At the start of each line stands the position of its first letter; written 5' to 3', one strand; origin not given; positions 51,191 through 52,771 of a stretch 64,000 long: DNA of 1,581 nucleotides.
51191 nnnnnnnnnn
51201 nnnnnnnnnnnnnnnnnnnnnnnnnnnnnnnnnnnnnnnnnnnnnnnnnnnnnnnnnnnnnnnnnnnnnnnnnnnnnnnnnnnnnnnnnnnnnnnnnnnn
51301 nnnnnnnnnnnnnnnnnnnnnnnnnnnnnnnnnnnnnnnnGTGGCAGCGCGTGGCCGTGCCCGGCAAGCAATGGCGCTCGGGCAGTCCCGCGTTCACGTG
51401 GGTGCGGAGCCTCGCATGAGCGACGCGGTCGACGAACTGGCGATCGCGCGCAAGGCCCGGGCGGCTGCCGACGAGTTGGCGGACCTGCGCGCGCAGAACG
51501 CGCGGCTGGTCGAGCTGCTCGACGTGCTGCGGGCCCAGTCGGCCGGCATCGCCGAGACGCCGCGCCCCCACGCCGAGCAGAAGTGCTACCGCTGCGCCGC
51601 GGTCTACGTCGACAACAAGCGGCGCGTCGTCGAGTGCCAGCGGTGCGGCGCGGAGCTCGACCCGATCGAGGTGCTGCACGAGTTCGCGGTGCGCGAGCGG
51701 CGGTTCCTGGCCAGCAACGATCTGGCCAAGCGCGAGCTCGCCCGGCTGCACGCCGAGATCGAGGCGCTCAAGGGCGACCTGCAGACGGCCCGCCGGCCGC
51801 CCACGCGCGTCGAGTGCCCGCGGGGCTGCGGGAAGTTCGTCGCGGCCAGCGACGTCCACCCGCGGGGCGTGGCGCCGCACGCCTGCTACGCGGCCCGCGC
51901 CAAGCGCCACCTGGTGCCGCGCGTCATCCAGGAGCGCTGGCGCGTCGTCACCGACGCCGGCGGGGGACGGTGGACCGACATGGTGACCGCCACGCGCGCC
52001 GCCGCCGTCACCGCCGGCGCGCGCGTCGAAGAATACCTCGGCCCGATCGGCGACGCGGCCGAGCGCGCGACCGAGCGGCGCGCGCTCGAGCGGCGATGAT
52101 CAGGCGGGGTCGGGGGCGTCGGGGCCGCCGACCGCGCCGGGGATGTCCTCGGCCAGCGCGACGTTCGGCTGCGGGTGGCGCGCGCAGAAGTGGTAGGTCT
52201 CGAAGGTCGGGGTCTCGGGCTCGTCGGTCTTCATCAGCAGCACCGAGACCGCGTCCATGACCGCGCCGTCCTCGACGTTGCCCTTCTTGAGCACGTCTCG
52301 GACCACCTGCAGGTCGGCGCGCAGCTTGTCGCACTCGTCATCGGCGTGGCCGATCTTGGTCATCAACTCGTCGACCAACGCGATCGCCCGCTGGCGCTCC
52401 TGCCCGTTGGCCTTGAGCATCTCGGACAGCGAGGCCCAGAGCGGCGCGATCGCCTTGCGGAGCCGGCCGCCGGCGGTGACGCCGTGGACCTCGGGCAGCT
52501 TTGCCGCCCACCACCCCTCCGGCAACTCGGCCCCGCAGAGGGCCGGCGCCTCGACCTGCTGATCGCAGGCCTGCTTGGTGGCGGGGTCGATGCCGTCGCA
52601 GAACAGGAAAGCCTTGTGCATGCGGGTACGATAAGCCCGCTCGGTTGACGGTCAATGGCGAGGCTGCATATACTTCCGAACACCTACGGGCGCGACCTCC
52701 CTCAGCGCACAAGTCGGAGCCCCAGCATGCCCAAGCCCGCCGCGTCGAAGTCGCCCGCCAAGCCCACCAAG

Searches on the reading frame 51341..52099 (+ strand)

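Call 7: search_protein_families(library=pfam, proteins=[window:51341-52099:+], max_evalue=1)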
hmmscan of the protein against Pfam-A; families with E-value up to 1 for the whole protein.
window:51341-52099:+ (252 aa): 7 families
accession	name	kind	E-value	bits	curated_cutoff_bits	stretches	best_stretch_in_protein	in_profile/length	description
PF21344.3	Zn_ribbon_LysW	-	0.025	14.7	27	1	81-107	2-32/46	Alpha-aminoadipate carrier protein LysW-like, globular domain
PF07282.18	Cas12f1-like_TNB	-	0.032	14.9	26.3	1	75-107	24-51/60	Cas12f1-like, TNB domain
PF22289.1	DmmA-like_C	-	0.077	13.4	27.4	1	82-106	4-28/44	Dimethylamine monooxygenase subunit DmmA-like, C-terminal domain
PF05308.16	Mito_fiss_reg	-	0.081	13.5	26.3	1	24-61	108-144/244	Mitochondrial fission regulator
PF19134.6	DUF5817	-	0.18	12.2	31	1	82-120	6-44/57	Domain of unknown function (DUF5817)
PF14197.11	Cep57_CLD_2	-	0.29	11.7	27.1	0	129-151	43-65/67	Centrosome localisation domain of PPC89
PF01667.23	Ribosomal_S27e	-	0.42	10.8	24.5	0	81-106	9-36/55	Ribosomal protein S27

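Call 8: search_protein_families(library=phrogs, proteins=[window:51341-52099:+], max_evalue=1)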
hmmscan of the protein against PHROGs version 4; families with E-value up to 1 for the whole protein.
window:51341-52099:+ (252 aa): 9 families
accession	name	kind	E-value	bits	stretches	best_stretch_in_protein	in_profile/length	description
phrog_4865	-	unknown function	5e-06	27.7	1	76-135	30-88/109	-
phrog_1621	-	unknown function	1.3e-05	25.7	1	76-143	34-101/134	-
phrog_8538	-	unknown function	0.00084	20.4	1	85-133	28-76/138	-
phrog_29702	-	unknown function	0.0081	16.9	1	11-80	189-256/265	-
phrog_10506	-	unknown function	0.017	16.1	1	6-129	40-158/205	-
phrog_14795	-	unknown function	0.28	12.3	0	93-107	6-20/56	-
phrog_24269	-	unknown function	0.31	12.7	0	85-107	40-62/91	-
phrog_3671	-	unknown function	0.33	12.2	0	42-66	41-65/87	-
phrog_25934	-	unknown function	0.69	10.9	0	96-104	40-48/52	-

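Call 82: search_protein_families(library=padloc, proteins=[window:51416-52099:+], max_evalue=0.1)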
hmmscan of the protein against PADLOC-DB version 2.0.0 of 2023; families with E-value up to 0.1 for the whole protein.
window:51416-52099:+ (227 aa): 2 families
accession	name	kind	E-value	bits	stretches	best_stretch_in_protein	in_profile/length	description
PDLC01691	Cas12f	-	0.00051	18.1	1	30-82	263-316/332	CAS-V-F; effector__SPE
PDLC01039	Csx1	-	0.074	10.6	0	52-82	269-298/315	found elsewhere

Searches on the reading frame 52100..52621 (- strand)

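Call 7: search_protein_families(library=pfam, proteins=[window:52100-52621:-], max_evalue=1)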
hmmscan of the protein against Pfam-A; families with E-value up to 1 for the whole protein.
window:52100-52621:- (173 aa): 2 families
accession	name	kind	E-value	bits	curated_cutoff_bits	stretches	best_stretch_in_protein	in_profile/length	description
PF14073.11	Cep57_CLD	-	0.14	12.6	28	1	67-126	43-102/178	Centrosome localisation domain of Cep57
PF10228.14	HPF1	-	0.24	11.5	27.1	1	70-98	180-209/251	Histone PARylation factor 1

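Call 8: search_protein_families(library=phrogs, proteins=[window:52100-52621:-], max_evalue=1)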
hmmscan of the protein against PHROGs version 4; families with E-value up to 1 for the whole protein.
window:52100-52621:- (173 aa): 1 family
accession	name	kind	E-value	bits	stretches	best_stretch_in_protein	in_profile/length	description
phrog_33800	-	unknown function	0.25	12.4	1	59-131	22-87/115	-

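Call 82: search_protein_families(library=padloc, proteins=[window:52100-52621:-], max_evalue=0.1)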
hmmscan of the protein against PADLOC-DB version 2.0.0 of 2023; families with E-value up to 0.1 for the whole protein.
window:52100-52621:- (173 aa): 0 families
